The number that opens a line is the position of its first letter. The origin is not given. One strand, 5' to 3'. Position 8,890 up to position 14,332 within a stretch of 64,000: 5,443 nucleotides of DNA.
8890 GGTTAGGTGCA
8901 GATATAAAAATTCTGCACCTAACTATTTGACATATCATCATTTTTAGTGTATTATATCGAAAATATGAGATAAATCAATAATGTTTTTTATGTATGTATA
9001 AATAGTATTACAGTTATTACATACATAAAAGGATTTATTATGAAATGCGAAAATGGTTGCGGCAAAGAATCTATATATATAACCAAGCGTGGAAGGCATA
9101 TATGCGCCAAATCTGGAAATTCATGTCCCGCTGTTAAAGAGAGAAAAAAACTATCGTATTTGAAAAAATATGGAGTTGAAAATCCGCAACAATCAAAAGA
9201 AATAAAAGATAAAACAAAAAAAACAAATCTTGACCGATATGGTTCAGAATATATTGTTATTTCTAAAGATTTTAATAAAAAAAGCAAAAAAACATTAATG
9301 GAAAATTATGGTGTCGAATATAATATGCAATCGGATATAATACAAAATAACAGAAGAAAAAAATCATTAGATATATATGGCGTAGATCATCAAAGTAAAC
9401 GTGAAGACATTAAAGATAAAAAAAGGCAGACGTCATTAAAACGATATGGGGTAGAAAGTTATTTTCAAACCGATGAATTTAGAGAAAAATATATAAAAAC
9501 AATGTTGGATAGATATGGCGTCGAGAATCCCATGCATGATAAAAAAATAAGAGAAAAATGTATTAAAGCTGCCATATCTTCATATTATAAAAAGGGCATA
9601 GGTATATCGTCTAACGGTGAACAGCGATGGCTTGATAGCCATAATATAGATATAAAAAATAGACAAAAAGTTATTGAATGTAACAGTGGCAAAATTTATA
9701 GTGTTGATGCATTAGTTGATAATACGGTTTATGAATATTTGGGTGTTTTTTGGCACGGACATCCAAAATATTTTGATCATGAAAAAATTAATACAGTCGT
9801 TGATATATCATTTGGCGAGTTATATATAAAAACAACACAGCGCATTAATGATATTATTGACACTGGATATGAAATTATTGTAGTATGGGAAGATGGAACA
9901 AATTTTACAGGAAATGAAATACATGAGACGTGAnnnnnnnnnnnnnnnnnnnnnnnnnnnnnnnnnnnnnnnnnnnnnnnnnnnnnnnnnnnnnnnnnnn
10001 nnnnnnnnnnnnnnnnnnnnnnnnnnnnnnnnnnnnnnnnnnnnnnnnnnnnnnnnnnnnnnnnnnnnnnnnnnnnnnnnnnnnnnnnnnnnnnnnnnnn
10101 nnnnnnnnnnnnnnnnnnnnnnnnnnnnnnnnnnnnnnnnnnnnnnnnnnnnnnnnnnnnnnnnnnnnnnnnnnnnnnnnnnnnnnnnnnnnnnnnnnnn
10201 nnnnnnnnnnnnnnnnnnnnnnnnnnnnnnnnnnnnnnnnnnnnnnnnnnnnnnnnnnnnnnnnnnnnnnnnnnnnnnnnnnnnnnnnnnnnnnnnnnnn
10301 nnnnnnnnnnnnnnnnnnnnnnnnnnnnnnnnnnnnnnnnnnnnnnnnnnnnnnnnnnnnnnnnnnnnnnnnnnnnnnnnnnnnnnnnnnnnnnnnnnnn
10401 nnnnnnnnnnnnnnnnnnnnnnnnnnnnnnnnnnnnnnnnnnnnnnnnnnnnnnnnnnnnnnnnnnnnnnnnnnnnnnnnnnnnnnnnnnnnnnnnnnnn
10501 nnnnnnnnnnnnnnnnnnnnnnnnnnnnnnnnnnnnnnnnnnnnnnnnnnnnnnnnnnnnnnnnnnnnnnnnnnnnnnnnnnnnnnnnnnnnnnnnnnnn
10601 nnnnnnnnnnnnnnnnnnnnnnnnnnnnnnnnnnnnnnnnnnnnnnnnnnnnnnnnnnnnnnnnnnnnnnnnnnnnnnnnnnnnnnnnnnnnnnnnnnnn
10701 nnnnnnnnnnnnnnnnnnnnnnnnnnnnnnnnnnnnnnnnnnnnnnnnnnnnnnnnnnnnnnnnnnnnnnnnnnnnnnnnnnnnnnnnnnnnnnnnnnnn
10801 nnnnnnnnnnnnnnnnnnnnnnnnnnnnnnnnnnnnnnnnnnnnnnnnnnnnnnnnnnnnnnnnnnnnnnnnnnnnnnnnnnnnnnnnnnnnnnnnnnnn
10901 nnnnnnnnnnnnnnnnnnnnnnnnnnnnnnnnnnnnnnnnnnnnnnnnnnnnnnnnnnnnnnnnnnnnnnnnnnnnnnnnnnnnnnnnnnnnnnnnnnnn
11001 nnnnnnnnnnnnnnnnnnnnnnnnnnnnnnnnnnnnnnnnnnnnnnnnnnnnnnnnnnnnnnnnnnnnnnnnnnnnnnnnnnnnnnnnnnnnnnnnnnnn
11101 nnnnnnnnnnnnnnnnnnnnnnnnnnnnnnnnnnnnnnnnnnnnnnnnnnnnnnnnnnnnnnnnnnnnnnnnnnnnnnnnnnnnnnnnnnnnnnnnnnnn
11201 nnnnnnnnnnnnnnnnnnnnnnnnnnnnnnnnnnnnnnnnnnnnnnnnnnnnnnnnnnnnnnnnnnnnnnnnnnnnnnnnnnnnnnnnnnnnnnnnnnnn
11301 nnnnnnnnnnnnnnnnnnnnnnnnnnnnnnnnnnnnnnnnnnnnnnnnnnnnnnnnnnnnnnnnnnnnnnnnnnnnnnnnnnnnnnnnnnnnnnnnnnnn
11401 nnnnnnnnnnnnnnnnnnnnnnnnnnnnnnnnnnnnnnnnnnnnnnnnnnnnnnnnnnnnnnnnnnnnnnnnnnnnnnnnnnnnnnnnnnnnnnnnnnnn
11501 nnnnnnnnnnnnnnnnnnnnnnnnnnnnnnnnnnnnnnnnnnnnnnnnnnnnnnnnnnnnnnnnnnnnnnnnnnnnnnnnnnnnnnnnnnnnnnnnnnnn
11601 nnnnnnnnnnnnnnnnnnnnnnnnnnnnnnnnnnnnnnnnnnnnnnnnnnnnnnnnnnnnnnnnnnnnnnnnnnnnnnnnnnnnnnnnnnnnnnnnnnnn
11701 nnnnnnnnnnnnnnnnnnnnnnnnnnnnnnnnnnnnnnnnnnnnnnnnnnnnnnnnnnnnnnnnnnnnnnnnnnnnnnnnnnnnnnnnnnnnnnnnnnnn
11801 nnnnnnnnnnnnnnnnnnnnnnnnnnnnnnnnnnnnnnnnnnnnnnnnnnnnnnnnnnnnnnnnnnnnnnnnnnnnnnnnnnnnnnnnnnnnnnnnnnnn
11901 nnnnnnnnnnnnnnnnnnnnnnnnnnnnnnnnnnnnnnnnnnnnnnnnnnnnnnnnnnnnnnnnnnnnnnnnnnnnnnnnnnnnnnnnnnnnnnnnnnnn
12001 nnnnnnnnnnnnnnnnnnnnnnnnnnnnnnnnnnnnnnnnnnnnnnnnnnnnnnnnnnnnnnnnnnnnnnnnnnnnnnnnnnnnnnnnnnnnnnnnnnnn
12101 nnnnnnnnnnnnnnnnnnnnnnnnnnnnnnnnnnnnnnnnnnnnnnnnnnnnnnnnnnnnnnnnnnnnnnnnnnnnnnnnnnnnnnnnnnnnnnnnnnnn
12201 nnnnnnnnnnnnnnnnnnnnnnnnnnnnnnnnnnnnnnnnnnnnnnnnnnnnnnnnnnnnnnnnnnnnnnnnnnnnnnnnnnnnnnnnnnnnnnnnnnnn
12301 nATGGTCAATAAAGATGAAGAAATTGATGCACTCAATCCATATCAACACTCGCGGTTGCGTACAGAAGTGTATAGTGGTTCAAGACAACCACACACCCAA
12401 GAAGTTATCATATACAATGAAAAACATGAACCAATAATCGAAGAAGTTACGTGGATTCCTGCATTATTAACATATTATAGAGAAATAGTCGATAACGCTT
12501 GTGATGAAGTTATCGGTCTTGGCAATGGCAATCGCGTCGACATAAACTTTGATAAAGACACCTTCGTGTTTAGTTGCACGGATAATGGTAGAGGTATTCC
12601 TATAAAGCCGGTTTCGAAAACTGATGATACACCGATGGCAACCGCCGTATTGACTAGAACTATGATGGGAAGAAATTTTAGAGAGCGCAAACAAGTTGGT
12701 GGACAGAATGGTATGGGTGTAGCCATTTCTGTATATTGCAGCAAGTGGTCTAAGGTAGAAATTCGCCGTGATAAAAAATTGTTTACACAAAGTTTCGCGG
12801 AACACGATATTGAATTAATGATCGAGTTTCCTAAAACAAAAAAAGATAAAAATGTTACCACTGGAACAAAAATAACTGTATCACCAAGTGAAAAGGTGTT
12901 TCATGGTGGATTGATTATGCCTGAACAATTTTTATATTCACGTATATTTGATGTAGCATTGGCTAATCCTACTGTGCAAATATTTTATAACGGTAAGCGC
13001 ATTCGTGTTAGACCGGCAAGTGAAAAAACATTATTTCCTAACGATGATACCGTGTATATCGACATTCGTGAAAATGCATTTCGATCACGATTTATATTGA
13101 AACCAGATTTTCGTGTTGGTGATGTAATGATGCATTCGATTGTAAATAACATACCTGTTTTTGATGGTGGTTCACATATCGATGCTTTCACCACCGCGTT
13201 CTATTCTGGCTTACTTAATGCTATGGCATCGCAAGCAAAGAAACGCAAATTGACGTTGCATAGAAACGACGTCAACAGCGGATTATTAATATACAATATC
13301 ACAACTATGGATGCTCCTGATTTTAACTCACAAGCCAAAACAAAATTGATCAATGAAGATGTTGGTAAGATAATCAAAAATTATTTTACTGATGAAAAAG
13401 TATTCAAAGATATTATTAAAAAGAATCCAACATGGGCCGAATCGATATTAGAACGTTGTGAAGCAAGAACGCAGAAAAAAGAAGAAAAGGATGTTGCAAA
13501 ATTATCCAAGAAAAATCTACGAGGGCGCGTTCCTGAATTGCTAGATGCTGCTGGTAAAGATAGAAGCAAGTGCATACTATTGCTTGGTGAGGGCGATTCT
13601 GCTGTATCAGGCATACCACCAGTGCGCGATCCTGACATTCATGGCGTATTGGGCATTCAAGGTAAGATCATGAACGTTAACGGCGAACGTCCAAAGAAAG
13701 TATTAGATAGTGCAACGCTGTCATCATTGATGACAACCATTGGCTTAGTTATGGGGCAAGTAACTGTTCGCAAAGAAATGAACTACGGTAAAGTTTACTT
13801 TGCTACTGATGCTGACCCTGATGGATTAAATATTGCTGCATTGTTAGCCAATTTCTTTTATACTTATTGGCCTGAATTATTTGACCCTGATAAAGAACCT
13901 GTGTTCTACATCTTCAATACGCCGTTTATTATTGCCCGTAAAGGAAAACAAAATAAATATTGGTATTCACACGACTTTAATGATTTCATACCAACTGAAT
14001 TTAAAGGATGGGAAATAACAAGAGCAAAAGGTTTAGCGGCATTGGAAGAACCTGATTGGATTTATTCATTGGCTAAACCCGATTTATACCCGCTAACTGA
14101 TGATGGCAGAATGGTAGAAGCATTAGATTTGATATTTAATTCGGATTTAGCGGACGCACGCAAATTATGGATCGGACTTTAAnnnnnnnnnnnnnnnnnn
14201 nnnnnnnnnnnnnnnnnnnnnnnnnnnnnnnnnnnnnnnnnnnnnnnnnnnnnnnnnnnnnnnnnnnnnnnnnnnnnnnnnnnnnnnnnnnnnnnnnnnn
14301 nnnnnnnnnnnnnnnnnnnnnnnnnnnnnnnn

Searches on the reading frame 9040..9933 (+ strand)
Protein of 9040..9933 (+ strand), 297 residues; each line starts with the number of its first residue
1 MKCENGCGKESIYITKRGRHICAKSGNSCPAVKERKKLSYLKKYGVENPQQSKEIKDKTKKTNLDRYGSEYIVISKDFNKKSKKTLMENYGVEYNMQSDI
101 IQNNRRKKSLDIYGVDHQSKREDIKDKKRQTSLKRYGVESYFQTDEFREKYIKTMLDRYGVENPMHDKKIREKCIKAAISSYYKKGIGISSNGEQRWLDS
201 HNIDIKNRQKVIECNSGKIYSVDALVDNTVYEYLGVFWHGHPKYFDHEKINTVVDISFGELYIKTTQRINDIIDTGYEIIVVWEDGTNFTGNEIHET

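Call 38: search_protein_families(library=phrogs, proteins=[window:9040-9933:+], max_evalue=0.00001)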
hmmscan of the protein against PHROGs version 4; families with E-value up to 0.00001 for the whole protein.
window:9040-9933:+ (297 aa): 2 families
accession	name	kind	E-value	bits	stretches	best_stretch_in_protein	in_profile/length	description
phrog_3339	-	DNA, RNA and nucleotide metabolism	6.1e-21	76.1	2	7-121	79-181/536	homing endonuclease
phrog_12131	-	DNA, RNA and nucleotide metabolism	5.4e-19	69.4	2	123-197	127-197/313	homing endonuclease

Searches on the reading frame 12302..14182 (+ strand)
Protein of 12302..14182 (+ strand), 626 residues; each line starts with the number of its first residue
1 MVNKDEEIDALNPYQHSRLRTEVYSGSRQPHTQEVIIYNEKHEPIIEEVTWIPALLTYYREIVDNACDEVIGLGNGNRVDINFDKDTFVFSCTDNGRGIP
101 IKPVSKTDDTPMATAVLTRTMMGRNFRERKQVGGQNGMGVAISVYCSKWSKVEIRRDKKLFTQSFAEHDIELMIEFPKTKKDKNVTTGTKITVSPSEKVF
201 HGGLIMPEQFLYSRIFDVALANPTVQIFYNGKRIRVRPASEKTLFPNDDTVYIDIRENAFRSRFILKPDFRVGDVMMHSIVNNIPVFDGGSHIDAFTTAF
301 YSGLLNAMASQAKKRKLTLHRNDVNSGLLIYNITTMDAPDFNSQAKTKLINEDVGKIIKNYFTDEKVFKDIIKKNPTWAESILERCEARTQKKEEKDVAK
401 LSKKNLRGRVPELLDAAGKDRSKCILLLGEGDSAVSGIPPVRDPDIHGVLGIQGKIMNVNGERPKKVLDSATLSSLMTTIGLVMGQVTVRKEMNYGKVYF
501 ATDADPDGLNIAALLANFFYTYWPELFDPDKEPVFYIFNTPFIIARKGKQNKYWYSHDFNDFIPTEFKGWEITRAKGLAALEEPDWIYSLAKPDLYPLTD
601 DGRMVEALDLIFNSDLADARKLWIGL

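Call 8: search_protein_families(library=pfam, proteins=[window:12302-14182:+])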
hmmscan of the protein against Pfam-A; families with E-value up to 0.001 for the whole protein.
window:12302-14182:+ (626 aa): 3 families
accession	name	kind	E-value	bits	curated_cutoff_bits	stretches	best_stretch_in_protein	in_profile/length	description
PF00204.31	DNA_gyraseB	-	1.6e-18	67.2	27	1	277-399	48-170/173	DNA gyrase B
PF02518.31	HATPase_c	-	2.5e-07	31.5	26.4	1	58-193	9-105/111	Histidine kinase-, DNA gyrase B-, and HSP90-like ATPase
PF01751.28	Toprim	-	9.9e-07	29.3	23.1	1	427-521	3-82/96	Toprim domain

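Call 37: search_dna_similar(query=window:12302-14182:+, collection=phages, mode=protein, max_rows=12)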
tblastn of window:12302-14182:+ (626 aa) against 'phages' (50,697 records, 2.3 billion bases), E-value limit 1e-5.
Records with a match: 2257; places in all: 2263; records where one place covers at least 80% of the query: 1959.
Best place of each record, by identity: <60% 2257.
By first word of the organism name: Escherichia 676; Klebsiella 336; Salmonella 208; Shigella 89; Aeromonas 81; Acinetobacter 77; Erwinia 69; Vibrio 66; Enterobacter 58; Campylobacter 54; and 59 more.
By host as written in the record: Escherichia coli 283; - 274; Klebsiella pneumoniae 115; Erwinia amylovora 46; Escherichia coli O157:H7 38; Salmonella enterica 30; Aeromonas salmonicida 29; Escherichia coli B 28; and 575 more.
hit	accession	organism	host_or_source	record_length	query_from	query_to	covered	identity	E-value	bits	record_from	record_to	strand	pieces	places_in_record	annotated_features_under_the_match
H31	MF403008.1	Agrobacterium phage Atu_ph07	Agrobacterium tumefaciens C58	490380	7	626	99%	48.1%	0e+0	600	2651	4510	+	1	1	DNA topoisomerase large subunit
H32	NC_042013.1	Agrobacterium phage Atu_ph07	Agrobacterium tumefaciens C58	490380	7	626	99%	48.1%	0e+0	600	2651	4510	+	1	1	DNA topoisomerase II large subunit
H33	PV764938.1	Sinorhizobium phage Phosso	Sinohrizobium meliloti NRRL L-50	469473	5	626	99%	47.8%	0e+0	627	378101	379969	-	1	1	DNA topoisomerase large subunit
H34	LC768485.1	Klebsiella phage phiKp_21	Klebsiella pneumoniae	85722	2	625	100%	43.6%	5e-164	525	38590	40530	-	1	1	hypothetical protein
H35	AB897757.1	Klebsiella phage K64-1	Klebsiella pneumoniae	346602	2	625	100%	43.6%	5e-164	525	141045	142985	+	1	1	topoisomerase II large subunit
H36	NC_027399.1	Klebsiella phage K64-1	Klebsiella pneumoniae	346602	2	625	100%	43.6%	5e-164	525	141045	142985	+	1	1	DNA topoisomerase II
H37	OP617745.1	Klebsiella phage KP13-7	Klebsiella pneumoniae KP13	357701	2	625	100%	43.6%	5e-164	525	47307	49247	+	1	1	gyrB: type 2 topoisomerase subunit B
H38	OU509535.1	Klebsiella pneumoniae phage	not known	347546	2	625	100%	43.6%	5e-164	525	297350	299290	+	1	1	record has no annotation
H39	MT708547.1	Klebsiella phage Muenster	Klebsiella pneumoniae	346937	2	625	100%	43.6%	6e-164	525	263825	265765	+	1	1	DNA topoisomerase II large subunit | ribosome_binding_site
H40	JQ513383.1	Klebsiella phage vB_KleM_RaK2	Klebsiella sp.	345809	2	625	100%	43.6%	8e-164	525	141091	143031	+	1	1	topoisomerase II large subunit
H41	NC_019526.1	Klebsiella phage vB_KleM_RaK2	Klebsiella sp.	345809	2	625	100%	43.6%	8e-164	525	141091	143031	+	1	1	DNA topoisomerase II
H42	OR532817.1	Klebsiella phage RCIP0023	Klebsiella pneumoniae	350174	2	625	100%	43.6%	8e-164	525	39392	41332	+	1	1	hypothetical protein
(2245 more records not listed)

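Call 39: find_encoding_contigs(protein=window:12302-14182:+, flank=1000, max_places=10)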
Protein window:12302-14182:+ (626 aa): 6 contigs read that carry it; 1 place shown.
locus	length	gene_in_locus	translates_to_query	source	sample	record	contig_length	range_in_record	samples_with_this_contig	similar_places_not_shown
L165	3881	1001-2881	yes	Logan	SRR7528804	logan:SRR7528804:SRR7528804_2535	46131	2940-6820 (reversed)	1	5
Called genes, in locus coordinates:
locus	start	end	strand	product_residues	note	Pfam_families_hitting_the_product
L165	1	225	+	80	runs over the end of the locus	-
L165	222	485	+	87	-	-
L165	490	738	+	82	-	-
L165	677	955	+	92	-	-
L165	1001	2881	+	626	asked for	PF02518:HATPase_c (weak), PF00204:DNA_gyraseB, PF01751:Toprim (weak)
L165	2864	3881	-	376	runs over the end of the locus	PF05265:DUF723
